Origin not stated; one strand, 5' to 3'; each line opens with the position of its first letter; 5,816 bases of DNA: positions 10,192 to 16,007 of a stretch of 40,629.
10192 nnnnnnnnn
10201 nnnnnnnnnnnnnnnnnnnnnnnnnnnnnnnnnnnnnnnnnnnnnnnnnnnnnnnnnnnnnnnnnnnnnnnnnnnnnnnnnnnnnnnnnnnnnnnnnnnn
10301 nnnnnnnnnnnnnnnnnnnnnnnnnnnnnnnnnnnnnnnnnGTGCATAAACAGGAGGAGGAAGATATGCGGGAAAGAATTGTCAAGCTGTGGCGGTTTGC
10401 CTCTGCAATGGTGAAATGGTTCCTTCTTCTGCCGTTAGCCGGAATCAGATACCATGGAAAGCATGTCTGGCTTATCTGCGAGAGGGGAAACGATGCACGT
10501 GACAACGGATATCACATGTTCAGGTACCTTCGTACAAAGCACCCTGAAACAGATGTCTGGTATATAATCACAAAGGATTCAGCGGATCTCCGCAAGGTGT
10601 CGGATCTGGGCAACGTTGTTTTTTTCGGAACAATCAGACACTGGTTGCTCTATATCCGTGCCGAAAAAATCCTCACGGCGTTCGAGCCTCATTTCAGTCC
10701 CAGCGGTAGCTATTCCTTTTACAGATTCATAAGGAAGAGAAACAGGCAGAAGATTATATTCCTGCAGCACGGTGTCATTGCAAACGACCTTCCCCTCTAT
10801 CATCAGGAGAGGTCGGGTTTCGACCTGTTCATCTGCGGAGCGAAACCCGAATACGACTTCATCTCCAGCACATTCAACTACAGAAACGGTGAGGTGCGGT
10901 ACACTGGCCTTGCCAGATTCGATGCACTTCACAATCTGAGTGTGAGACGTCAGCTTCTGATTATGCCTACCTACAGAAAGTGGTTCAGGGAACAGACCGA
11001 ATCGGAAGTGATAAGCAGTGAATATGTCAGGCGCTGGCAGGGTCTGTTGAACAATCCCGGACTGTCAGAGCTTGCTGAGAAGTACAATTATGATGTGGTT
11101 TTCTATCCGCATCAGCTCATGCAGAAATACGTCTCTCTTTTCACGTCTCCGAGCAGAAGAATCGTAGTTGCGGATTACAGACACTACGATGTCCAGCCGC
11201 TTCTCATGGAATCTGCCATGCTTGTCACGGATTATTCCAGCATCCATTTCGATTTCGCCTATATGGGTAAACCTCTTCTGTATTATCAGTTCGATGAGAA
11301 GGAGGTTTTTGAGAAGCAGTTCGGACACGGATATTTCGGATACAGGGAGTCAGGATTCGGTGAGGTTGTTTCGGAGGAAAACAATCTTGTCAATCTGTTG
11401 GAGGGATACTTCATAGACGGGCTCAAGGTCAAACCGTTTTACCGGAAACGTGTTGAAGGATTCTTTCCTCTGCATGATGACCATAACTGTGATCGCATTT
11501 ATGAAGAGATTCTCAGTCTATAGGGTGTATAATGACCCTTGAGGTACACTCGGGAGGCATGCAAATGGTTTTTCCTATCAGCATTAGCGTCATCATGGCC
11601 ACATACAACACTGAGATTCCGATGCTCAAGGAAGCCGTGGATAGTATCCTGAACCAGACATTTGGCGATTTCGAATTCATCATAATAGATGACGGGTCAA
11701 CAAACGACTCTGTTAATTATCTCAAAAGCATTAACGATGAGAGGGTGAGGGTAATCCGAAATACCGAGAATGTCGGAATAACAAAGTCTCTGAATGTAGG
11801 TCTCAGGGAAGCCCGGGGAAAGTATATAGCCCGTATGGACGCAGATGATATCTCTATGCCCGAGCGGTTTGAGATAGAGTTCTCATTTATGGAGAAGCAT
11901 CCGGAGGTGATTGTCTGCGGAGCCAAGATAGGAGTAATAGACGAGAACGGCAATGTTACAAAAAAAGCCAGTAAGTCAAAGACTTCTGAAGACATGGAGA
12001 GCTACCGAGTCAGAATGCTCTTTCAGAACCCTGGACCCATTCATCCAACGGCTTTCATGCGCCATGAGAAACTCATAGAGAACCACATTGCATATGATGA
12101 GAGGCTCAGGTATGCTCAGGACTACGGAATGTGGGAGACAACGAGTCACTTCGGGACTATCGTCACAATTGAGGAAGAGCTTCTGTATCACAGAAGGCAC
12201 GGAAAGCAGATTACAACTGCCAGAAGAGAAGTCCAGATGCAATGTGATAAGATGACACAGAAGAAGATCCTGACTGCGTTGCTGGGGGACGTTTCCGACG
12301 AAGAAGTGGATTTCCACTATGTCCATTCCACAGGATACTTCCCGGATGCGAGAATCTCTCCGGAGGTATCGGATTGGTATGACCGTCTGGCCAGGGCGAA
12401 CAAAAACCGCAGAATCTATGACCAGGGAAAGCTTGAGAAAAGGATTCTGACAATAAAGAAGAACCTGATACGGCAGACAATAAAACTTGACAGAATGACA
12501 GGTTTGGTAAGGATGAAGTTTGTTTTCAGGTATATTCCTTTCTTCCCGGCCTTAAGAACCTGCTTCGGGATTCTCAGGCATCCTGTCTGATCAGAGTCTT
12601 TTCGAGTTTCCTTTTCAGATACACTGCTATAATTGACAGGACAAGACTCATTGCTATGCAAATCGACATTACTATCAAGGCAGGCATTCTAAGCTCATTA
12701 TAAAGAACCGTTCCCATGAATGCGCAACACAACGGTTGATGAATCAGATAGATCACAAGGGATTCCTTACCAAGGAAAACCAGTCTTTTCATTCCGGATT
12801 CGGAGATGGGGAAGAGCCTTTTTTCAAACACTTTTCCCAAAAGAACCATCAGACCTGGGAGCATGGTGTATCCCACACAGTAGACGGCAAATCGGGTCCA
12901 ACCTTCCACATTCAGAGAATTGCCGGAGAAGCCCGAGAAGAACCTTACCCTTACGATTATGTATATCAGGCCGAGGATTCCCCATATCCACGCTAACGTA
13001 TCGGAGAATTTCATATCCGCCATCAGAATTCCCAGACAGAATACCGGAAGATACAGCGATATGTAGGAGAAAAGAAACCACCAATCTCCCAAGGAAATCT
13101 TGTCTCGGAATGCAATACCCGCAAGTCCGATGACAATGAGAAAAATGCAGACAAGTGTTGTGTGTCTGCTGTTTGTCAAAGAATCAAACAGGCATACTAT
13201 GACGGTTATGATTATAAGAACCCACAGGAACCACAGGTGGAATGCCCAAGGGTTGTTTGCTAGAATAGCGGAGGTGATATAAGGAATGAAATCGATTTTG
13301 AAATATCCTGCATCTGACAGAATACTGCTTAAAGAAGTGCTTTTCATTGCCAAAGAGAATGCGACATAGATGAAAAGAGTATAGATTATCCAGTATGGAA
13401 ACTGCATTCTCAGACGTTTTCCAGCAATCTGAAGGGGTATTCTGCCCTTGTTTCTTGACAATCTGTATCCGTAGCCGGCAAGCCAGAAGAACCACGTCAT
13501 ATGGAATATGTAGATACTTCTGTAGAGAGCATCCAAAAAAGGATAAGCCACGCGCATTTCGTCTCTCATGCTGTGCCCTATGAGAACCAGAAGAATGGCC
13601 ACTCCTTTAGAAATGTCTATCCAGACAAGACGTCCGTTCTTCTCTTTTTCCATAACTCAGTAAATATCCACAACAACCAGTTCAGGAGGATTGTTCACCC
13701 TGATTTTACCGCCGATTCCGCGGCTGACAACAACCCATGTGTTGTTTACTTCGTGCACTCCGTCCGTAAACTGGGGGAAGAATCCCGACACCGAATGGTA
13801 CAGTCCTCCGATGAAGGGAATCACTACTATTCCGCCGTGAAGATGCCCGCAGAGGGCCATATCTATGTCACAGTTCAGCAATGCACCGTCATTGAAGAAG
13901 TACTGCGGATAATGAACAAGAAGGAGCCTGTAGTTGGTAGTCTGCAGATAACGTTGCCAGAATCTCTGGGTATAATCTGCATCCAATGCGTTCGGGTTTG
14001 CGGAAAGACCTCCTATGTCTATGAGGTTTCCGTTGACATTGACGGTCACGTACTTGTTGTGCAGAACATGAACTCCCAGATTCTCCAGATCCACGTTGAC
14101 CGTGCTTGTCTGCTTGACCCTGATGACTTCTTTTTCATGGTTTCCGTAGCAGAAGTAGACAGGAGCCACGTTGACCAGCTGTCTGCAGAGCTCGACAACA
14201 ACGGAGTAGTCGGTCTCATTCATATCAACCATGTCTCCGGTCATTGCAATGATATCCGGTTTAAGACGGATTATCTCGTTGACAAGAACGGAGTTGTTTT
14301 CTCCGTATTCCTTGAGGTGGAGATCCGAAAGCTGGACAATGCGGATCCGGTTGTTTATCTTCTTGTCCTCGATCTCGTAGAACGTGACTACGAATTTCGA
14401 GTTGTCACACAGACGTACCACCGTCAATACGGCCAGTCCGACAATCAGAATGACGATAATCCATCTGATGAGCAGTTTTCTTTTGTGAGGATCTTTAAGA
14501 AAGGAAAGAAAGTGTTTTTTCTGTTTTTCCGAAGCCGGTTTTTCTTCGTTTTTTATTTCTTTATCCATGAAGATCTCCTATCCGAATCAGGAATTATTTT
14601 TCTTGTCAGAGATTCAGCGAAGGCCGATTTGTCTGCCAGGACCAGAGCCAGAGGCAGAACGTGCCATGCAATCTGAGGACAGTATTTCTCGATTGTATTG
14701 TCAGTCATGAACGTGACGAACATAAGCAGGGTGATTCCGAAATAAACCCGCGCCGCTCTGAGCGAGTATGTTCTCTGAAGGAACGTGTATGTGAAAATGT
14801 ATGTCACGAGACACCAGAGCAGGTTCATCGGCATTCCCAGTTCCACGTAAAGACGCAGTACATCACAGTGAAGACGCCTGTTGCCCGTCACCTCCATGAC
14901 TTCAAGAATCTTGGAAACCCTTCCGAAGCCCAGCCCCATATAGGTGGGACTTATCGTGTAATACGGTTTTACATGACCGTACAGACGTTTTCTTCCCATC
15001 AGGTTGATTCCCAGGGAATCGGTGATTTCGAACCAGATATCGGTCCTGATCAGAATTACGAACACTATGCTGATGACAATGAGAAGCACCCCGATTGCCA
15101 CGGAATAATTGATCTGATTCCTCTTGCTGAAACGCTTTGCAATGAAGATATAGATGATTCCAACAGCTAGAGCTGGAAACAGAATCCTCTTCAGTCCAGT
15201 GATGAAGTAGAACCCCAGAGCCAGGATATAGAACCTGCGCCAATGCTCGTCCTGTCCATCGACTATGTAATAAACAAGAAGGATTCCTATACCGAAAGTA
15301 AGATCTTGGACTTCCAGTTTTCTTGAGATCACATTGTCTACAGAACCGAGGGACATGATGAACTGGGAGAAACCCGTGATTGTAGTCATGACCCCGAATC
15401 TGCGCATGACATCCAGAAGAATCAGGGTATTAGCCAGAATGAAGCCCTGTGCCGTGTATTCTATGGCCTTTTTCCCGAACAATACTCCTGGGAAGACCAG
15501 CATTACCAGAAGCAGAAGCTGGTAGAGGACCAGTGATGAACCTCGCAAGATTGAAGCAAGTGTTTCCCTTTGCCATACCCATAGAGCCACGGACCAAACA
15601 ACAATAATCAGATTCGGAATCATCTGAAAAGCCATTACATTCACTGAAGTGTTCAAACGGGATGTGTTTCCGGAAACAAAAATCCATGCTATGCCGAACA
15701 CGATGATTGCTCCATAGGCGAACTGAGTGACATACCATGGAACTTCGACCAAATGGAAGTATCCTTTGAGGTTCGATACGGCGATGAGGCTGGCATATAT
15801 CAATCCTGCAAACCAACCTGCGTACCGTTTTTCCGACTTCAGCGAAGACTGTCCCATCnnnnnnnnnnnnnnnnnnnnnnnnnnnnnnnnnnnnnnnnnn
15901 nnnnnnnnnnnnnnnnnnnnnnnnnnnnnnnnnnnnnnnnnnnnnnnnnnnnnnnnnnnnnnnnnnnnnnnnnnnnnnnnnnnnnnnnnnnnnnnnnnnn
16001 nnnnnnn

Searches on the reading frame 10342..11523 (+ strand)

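Call 7: search_protein_families(library=pfam, proteins=[window:10342-11523:+], max_evalue=0.001)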
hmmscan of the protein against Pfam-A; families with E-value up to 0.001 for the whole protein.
window:10342-11523:+ (393 aa): 1 family
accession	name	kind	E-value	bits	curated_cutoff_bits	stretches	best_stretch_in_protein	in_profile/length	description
PF04464.20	Glyphos_transf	-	1e-37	130.4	22.1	1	38-391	12-366/367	CDP-Glycerol:Poly(glycerophosphate) glycerophosphotransferase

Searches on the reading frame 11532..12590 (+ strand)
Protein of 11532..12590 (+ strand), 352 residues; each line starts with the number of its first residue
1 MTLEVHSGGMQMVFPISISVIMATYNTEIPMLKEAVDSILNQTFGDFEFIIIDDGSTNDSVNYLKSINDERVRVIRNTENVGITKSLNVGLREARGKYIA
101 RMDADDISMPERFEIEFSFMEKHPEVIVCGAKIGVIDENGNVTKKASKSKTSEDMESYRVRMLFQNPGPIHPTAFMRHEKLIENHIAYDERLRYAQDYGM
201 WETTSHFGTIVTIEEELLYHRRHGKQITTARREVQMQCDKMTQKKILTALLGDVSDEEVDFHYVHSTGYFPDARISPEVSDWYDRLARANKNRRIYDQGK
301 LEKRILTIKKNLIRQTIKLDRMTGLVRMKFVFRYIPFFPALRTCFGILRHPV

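Call 7: search_protein_families(library=pfam, proteins=[window:11532-12590:+], max_evalue=0.001)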
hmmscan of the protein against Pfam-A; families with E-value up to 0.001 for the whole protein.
window:11532-12590:+ (352 aa): 3 families
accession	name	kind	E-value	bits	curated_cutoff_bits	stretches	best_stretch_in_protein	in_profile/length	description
PF00535.33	Glycos_transf_2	-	3e-36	125.3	23.3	1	19-183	1-165/168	Glycosyl transferase family 2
PF13641.12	Glyco_tranf_2_3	-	1.2e-10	42.2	27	1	18-130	3-120/230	Glycosyltransferase like family 2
PF10111.15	Glyco_tranf_2_2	-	2.5e-10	40.7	27.3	1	20-153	2-144/276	Glycosyltransferase like family 2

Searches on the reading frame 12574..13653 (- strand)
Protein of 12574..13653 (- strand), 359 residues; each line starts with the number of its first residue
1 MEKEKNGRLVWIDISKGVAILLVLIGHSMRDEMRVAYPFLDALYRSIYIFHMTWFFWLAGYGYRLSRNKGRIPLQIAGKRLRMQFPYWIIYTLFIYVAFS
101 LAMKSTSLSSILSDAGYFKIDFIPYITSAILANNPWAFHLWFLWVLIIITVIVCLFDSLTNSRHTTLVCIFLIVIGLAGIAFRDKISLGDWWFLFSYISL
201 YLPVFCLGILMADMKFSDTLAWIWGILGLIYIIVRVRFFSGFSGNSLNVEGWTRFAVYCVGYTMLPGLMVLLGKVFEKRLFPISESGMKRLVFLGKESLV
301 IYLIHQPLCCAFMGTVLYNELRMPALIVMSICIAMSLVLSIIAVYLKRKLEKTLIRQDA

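Call 3: search_protein_families(library=pfam, proteins=[window:12574-13653:-], max_evalue=0.1)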
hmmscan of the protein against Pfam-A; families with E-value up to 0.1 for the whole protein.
window:12574-13653:- (359 aa): 2 families
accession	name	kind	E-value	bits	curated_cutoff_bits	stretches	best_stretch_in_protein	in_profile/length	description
PF01757.29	Acyl_transf_3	-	9.8e-22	77.9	31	1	10-343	2-324/326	Acyltransferase domain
PF07786.18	HGSNAT_cat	-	0.0012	18.9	22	1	286-307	201-222/222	Heparan-alpha-glucosaminide N-acetyltransferase, catalytic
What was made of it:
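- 12574..13653 (-): Acyltransferase_3, last gene of the operon. Pfam E = 1e-21 (call 3).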

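Call 4: search_protein_families(library=ncbifam, proteins=[window:12574-13653:-], max_evalue=0.1)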
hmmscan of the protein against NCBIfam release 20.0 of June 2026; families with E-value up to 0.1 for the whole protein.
window:12574-13653:- (359 aa): 0 families

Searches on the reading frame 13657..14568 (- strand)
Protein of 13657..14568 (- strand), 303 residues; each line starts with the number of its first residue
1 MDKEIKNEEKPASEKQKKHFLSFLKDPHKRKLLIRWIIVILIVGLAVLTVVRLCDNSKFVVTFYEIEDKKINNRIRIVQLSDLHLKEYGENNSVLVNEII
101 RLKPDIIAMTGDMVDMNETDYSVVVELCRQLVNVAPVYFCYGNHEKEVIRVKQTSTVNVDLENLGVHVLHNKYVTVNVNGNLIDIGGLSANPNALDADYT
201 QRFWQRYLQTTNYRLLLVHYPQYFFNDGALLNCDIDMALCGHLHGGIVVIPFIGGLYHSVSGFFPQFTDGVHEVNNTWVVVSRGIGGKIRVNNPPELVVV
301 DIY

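Call 3: search_protein_families(library=pfam, proteins=[window:13657-14568:-], max_evalue=0.1)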
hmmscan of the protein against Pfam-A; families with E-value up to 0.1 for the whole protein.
window:13657-14568:- (303 aa): 2 families
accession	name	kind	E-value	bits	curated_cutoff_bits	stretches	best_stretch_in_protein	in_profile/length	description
PF00149.33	Metallophos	-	1.3e-14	55.6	21.5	1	75-245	1-190/191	Calcineurin-like phosphoesterase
PF12850.12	Metallophos_2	-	6.2e-07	30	27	1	76-177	2-91/154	Calcineurin-like phosphoesterase superfamily domain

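Call 4: search_protein_families(library=ncbifam, proteins=[window:13657-14568:-], max_evalue=0.1)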
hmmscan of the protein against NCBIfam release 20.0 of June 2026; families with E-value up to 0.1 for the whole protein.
window:13657-14568:- (303 aa): 5 families
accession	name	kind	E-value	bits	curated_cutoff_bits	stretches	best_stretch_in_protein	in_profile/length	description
NF008460.0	PRK11340.1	equivalog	2.9e-27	95.8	188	1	49-302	23-270/271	phosphodiesterase YaeI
NF033458.1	lipid_A_LpxG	equivalog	1.4e-16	60.7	350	2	73-159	43-133/321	UDP-2,3-diacylglucosamine diphosphatase LpxG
NF040679.1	halocin_of_epi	equivalog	0.0045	16.6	200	1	65-179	41-152/243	halocin C8 precursor-like protein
TIGR04123.1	P_estr_lig_assc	hypoth_equivalog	0.011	15.2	150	1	94-170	55-135/207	ligase-associated DNA damage response endonuclease PdeM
NF043064.1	MMSYN1_0877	equivalog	0.033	14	170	1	17-73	124-180/212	ECF transporter S component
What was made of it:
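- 13657..14568 (-): Membrane-anchored calcineurin-type metallophosphoesterase, predicted to face outward. Pfam Metallophos E = 1e-14 and YaeI-like (calls 3, 4).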

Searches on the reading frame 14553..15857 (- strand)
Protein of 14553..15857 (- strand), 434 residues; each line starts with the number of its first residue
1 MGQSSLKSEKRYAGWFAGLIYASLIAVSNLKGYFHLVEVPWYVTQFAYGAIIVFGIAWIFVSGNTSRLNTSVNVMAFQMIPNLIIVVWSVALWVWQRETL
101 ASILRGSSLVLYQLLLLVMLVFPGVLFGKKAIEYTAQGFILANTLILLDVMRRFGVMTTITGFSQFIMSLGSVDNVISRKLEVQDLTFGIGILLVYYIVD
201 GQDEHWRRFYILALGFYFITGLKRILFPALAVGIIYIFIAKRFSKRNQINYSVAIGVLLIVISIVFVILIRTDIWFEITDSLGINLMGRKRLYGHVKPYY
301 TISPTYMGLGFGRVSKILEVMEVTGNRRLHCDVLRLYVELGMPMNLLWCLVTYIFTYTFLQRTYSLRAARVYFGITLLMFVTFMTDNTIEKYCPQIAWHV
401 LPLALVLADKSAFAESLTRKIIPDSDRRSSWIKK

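Call 3: search_protein_families(library=pfam, proteins=[window:14553-15857:-], max_evalue=0.1)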
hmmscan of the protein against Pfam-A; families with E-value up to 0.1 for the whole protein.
window:14553-15857:- (434 aa): 0 families

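Call 4: search_protein_families(library=ncbifam, proteins=[window:14553-15857:-], max_evalue=0.1)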
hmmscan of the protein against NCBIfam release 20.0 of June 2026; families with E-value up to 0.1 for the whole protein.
window:14553-15857:- (434 aa): 0 families

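Call 24: search_protein_families(library=pfam, proteins=[window:14553-15857:-], max_evalue=10)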
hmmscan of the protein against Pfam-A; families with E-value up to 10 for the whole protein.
window:14553-15857:- (434 aa): 1 family
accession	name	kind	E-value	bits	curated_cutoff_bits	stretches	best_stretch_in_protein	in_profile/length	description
PF09990.14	DUF2231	-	5.3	7.5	26.4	1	190-272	20-95/139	Predicted membrane protein (DUF2231)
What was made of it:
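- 14553..15857 (-): Polytopic 434-aa membrane protein, probably the Wzy-type polymerase. It gives no Pfam hit itself (calls 3, 24).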
